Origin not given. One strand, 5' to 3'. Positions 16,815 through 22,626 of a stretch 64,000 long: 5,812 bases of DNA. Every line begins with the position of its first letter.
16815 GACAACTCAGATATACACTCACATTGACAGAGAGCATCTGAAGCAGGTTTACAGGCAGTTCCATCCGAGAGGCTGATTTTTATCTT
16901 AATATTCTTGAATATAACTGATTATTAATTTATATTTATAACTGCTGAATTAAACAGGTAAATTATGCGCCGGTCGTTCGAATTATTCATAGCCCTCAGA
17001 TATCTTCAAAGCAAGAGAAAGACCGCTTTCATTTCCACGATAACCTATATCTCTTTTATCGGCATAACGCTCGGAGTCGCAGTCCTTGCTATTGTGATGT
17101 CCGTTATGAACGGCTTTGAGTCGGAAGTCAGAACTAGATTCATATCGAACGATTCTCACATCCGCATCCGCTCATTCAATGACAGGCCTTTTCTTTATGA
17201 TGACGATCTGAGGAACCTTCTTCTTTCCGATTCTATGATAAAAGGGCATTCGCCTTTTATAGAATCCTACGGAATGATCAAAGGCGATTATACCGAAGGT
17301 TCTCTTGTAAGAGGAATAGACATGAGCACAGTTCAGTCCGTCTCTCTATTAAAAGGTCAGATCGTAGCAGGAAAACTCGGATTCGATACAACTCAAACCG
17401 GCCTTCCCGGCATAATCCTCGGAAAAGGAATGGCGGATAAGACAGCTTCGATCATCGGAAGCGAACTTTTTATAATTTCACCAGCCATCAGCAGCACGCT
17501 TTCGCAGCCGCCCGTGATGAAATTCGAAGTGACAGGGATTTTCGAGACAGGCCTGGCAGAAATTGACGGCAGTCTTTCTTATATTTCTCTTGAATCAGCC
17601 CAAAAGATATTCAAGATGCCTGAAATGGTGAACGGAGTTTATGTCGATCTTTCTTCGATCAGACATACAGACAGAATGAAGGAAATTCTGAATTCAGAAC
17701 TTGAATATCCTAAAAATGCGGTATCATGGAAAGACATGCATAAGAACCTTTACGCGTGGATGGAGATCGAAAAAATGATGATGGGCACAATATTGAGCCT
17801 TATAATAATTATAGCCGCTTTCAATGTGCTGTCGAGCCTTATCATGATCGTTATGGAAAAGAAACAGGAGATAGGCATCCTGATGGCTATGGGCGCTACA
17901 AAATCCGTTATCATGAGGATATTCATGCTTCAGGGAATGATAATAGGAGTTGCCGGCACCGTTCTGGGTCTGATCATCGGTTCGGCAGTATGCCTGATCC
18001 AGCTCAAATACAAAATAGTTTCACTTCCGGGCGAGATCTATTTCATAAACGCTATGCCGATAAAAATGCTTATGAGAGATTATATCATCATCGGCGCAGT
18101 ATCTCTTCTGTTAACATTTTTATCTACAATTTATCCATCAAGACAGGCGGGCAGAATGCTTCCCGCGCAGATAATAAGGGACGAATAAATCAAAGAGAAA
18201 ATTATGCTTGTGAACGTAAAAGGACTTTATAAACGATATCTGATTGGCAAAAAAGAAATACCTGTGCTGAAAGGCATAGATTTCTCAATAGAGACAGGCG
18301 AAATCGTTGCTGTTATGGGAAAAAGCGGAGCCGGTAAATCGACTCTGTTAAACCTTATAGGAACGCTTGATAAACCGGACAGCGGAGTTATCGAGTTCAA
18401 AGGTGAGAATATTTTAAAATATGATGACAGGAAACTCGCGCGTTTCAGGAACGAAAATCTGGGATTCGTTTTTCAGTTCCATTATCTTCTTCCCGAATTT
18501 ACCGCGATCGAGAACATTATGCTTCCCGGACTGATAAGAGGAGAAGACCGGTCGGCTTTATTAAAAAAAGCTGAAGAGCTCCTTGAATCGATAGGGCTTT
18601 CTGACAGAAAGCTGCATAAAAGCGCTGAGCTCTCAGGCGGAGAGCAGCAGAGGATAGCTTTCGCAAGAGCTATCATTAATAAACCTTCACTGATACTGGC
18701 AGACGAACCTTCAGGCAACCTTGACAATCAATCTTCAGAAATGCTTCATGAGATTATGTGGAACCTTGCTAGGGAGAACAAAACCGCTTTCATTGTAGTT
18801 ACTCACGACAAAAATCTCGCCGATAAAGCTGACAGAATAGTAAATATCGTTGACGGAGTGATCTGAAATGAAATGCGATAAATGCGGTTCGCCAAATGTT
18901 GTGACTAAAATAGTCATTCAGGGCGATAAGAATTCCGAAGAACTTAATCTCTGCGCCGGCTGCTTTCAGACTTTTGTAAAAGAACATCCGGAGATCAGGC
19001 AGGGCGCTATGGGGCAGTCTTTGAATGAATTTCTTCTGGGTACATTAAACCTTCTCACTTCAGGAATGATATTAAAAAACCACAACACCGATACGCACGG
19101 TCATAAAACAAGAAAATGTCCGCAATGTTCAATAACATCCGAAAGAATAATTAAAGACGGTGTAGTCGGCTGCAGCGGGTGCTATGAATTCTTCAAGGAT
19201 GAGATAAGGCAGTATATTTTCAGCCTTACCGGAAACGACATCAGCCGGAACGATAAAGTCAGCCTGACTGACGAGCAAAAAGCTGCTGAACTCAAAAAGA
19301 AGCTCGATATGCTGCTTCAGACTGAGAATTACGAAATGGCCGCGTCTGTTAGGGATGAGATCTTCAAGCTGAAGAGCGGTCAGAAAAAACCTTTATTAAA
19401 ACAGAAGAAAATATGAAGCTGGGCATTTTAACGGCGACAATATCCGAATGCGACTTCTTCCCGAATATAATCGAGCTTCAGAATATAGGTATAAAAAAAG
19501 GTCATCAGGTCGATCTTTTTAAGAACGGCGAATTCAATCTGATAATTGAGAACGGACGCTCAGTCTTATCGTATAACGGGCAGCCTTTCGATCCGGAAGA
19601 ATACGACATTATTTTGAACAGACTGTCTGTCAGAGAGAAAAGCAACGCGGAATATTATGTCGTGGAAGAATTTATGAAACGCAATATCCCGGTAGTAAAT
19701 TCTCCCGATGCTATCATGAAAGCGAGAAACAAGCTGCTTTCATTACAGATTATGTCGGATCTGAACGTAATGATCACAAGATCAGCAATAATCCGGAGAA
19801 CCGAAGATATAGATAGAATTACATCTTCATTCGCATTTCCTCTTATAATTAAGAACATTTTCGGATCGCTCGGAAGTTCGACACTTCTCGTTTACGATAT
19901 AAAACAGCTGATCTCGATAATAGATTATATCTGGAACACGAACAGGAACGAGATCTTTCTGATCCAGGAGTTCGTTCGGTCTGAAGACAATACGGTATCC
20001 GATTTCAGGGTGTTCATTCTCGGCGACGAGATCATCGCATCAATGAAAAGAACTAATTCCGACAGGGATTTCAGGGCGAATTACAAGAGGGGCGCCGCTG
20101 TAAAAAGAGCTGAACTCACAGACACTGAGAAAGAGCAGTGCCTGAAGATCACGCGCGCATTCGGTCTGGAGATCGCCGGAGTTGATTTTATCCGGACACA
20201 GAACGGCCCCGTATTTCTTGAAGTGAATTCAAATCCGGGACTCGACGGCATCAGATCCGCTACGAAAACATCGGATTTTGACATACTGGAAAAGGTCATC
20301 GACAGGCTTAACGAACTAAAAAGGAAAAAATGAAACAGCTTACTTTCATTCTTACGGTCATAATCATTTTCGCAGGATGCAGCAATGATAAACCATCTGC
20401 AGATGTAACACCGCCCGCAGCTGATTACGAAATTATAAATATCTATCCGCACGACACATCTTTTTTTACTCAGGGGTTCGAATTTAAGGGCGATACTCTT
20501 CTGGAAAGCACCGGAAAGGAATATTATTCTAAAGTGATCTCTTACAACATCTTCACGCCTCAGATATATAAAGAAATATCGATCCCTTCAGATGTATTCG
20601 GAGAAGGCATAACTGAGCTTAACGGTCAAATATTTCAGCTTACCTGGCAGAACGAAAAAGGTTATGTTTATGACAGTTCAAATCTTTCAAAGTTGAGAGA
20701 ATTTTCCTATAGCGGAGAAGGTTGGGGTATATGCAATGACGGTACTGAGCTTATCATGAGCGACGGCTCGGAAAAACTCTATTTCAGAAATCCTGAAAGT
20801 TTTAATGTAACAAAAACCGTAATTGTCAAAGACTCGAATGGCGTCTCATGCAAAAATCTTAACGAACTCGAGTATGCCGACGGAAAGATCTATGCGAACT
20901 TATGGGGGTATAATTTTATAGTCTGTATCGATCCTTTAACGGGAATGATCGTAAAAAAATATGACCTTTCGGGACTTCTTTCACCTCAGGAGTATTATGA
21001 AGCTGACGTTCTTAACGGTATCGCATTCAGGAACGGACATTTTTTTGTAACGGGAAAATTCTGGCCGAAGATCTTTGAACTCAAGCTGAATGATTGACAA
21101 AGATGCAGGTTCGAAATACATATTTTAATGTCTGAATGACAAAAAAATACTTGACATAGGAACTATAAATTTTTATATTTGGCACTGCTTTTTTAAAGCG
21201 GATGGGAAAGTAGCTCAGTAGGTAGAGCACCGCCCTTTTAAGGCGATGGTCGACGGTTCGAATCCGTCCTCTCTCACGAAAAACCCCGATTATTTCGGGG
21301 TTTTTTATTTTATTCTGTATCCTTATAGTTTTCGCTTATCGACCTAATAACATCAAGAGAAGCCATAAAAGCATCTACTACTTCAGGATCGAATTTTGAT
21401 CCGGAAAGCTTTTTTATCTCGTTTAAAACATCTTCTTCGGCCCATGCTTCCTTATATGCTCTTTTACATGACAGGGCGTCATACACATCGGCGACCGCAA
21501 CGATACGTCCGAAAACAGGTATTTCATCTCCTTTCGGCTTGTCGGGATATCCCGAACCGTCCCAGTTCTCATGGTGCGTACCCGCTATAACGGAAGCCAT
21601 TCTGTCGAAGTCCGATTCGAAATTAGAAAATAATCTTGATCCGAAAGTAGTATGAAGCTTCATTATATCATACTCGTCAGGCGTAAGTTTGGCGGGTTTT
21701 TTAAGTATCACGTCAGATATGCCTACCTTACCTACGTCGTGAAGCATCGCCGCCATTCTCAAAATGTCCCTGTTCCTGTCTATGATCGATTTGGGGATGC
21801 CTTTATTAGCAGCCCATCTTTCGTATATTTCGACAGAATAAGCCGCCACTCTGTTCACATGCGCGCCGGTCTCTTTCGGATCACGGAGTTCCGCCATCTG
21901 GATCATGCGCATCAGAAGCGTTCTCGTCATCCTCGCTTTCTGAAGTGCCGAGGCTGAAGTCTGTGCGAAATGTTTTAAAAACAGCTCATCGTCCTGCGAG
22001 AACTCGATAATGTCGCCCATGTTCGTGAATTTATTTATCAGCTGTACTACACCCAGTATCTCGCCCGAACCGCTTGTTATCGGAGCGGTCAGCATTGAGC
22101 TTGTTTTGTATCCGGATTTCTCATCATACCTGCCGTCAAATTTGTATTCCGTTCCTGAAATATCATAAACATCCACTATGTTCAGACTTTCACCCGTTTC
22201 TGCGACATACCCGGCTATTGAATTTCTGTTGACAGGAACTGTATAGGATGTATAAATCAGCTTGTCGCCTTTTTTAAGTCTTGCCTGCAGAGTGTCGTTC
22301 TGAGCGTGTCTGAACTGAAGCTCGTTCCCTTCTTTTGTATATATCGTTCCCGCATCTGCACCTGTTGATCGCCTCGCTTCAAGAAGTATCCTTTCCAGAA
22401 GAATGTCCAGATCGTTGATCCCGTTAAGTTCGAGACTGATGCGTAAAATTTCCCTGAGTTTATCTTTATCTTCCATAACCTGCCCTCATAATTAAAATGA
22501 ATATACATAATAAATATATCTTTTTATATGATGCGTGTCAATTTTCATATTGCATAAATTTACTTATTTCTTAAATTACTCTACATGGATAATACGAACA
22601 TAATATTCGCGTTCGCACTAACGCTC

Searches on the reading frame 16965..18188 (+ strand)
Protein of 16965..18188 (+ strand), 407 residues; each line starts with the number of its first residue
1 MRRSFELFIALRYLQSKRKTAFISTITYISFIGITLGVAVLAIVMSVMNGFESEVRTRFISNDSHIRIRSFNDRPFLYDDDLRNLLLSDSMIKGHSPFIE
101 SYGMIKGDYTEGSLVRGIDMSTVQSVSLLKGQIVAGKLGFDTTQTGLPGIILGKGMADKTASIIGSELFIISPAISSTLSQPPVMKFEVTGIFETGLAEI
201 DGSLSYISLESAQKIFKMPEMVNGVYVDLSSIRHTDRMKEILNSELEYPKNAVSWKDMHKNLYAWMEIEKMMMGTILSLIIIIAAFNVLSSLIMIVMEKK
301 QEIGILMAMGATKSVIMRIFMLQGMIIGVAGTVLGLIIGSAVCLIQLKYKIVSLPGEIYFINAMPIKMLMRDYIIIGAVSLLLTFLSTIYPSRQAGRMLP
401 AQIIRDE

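Call 84: search_protein_families(library=pfam, proteins=[window:16965-18188:+], max_evalue=0.00001)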
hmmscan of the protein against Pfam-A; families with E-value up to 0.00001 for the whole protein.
window:16965-18188:+ (407 aa): 2 families
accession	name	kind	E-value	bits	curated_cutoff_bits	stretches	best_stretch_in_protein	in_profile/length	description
PF02687.27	FtsX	-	2.1e-17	63.7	25.5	1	276-398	3-118/120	FtsX-like permease C-terminal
PF12704.14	MacB_PCD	-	3.1e-15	57.4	27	1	29-239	3-201/207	MacB-like periplasmic core domain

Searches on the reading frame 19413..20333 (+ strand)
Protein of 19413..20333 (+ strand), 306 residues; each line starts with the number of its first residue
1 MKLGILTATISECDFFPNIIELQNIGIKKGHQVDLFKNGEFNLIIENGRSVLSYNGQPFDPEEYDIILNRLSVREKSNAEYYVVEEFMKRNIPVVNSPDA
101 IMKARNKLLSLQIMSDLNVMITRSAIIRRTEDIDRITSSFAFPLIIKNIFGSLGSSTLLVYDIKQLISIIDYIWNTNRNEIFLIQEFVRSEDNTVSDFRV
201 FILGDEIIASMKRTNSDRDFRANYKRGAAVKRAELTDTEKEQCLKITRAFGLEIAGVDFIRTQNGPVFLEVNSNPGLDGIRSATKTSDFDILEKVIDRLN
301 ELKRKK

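Call 26: search_protein_families(library=pfam, proteins=[window:19413-20333:+])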
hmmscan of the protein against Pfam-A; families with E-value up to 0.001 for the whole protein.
window:19413-20333:+ (306 aa): 6 families
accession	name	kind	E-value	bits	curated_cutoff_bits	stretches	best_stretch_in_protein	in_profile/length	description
PF08443.16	RimK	-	3.4e-41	141.4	21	1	104-297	1-186/188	RimK-like ATP-grasp domain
PF02955.21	GSH-S_ATP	-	1.7e-12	47.6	23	1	116-263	7-155/175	Prokaryotic glutathione synthetase, ATP-grasp domain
PF02655.19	ATP-grasp_3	-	1.3e-07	32.3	23.2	1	141-273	31-155/160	ATP-grasp domain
PF18030.7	Rimk_N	-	8.1e-06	26.5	26.4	1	21-101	17-94/94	RimK PreATP-grasp domain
PF07478.18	Dala_Dala_lig_C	-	7.3e-05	22.8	24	1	120-278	14-179/204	D-ala D-ala ligase C-terminus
PF14397.11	ATPgrasp_ST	-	0.00011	22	31.4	0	249-294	229-275/278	Sugar-transfer associated ATP-grasp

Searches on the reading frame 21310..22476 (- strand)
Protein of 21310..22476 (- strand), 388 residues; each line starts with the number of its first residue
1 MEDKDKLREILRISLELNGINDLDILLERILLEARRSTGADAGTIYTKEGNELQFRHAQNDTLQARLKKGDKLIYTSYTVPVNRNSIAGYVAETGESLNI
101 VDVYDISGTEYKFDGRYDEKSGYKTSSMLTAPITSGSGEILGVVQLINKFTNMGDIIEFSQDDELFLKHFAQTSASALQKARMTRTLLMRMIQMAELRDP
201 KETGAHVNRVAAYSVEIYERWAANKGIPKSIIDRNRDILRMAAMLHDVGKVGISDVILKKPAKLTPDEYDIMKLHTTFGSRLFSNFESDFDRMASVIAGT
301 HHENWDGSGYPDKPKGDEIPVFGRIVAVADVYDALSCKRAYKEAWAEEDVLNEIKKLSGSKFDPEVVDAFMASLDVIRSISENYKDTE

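Call 26: search_protein_families(library=pfam, proteins=[window:21310-22476:-])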
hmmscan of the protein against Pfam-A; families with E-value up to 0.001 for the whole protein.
window:21310-22476:- (388 aa): 5 families
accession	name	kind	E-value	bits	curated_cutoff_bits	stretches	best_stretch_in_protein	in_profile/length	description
PF13487.12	HD_5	-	8.9e-28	97.6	27.2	1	227-366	30-170/170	HD domain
PF01966.28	HD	-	4.1e-19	69.4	22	1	205-334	3-115/116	HD domain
PF01590.32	GAF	-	7.1e-14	52.9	22.4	1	22-178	1-133/133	GAF domain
PF13185.12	GAF_2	-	2.5e-07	31.4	28.6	1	22-179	3-136/136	GAF domain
PF13492.12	GAF_3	-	0.00021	22.1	27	1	23-179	2-128/129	GAF domain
